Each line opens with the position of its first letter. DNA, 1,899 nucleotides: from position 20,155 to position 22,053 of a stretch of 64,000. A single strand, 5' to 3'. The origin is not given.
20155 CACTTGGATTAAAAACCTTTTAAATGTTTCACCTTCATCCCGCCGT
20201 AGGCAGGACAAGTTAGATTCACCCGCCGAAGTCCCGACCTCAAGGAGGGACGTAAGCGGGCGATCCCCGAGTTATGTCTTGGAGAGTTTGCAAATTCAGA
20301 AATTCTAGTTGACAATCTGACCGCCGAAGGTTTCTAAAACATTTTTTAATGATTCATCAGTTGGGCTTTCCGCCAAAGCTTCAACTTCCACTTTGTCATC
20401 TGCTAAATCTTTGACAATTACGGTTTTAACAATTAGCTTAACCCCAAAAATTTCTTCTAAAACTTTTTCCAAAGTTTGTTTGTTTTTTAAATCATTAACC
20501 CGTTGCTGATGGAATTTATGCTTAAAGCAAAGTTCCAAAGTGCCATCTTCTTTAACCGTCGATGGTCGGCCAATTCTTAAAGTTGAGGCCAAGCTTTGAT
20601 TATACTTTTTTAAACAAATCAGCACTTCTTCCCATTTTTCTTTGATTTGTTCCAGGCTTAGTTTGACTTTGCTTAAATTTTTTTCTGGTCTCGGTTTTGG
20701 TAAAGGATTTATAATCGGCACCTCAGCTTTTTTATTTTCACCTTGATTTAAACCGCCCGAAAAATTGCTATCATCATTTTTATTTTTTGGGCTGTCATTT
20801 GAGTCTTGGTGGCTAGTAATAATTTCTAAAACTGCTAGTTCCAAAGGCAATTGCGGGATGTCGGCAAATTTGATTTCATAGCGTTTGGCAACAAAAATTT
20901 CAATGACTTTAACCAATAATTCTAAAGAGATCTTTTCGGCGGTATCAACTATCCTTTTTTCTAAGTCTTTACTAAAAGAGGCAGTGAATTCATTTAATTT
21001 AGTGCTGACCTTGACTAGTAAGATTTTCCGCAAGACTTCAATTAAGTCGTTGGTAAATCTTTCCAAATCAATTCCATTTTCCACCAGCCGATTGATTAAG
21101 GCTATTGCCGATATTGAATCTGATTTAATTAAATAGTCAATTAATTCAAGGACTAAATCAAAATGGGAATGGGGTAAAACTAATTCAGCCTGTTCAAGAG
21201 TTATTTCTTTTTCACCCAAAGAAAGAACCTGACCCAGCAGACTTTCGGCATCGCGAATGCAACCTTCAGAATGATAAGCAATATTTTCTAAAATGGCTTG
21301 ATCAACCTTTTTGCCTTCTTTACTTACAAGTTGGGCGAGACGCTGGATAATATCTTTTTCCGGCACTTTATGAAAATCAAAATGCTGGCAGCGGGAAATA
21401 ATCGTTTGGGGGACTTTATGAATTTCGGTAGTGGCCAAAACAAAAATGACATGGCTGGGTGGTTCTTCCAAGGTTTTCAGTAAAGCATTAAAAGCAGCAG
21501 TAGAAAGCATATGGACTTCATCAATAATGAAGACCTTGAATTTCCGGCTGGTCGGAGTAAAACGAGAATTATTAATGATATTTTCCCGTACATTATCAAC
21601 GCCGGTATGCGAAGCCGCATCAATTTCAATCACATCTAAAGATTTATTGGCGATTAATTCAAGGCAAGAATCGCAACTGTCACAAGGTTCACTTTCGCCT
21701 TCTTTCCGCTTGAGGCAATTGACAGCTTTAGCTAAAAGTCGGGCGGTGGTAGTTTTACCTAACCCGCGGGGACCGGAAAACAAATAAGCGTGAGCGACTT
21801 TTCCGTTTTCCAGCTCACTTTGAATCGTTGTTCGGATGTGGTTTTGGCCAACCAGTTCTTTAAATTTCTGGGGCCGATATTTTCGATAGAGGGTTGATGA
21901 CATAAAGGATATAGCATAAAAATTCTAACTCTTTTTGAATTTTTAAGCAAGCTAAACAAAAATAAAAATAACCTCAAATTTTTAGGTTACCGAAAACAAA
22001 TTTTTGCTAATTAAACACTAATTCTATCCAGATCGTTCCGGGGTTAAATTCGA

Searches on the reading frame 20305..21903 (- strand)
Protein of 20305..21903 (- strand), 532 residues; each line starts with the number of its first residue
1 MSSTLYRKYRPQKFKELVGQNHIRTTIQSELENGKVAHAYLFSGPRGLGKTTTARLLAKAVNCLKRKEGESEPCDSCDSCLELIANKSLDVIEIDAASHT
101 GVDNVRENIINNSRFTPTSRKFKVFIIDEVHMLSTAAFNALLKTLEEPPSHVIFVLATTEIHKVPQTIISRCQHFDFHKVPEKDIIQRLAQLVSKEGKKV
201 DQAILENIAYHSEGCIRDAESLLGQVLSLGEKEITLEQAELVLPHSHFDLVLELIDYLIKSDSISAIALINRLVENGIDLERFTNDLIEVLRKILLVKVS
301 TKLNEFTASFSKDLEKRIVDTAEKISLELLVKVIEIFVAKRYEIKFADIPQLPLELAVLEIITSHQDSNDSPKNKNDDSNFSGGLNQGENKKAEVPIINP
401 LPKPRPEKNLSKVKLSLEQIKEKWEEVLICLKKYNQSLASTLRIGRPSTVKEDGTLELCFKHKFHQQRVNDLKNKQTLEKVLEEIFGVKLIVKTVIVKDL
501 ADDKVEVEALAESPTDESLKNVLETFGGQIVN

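Call 8: search_protein_families(library=pfam, proteins=[window:20305-21903:-], max_evalue=0.01)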
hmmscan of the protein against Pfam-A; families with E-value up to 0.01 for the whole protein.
window:20305-21903:- (532 aa): 15 families
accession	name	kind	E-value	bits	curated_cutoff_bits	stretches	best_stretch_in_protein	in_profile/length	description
PF13177.12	DNA_pol3_delta2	-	2.4e-42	145.1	27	1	20-180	2-160/161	DNA polymerase III, delta subunit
PF00004.35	AAA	-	3.5e-13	50.6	21.2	1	41-174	2-125/131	ATPase family associated with various cellular activities (AAA)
PF12169.13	DNA_pol3_gamma3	-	4.6e-12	46.4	24.4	1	249-363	16-129/143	DNA polymerase III subunits gamma and tau domain III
PF05496.18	RuvB_N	-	1e-07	32.3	27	1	10-64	2-60/159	Holliday junction DNA helicase RuvB P-loop domain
PF20964.2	DnaX_C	-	1.3e-07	32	26.2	1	413-492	5-83/113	DNA polymerase III subunit tau, C-terminal domain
PF13401.12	AAA_22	-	1.5e-06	28.9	27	1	40-157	8-121/130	AAA domain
PF22608.2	DNAX_ATPase_lid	-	1.1e-05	25.5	27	1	185-231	2-48/49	DNA polymerase III clamp loader subunit, ATPase lid domain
PF13604.12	AAA_30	-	3.9e-05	23.9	27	1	41-155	22-122/191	AAA domain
PF07728.20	AAA_5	-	4.2e-05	24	22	1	41-149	3-94/139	AAA domain (dynein-related subfamily)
PF06068.19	TIP49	-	0.00011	22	23.8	0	124-162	277-315/347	TIP49 P-loop domain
PF13245.12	AAA_19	-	0.00017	22.2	25.1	1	40-155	14-123/134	AAA domain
PF13173.12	AAA_14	-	0.00059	20.3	27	1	39-148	4-88/129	AAA domain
PF03215.21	Rad17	-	0.0015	19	23.8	0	6-61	10-69/186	Rad17 P-loop domain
PF04851.21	ResIII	-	0.0015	18.9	22.5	0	113-146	117-151/164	Type III restriction enzyme, res subunit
PF13191.12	AAA_16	-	0.0041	18.1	32.6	0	25-154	10-166/167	AAA ATPase domain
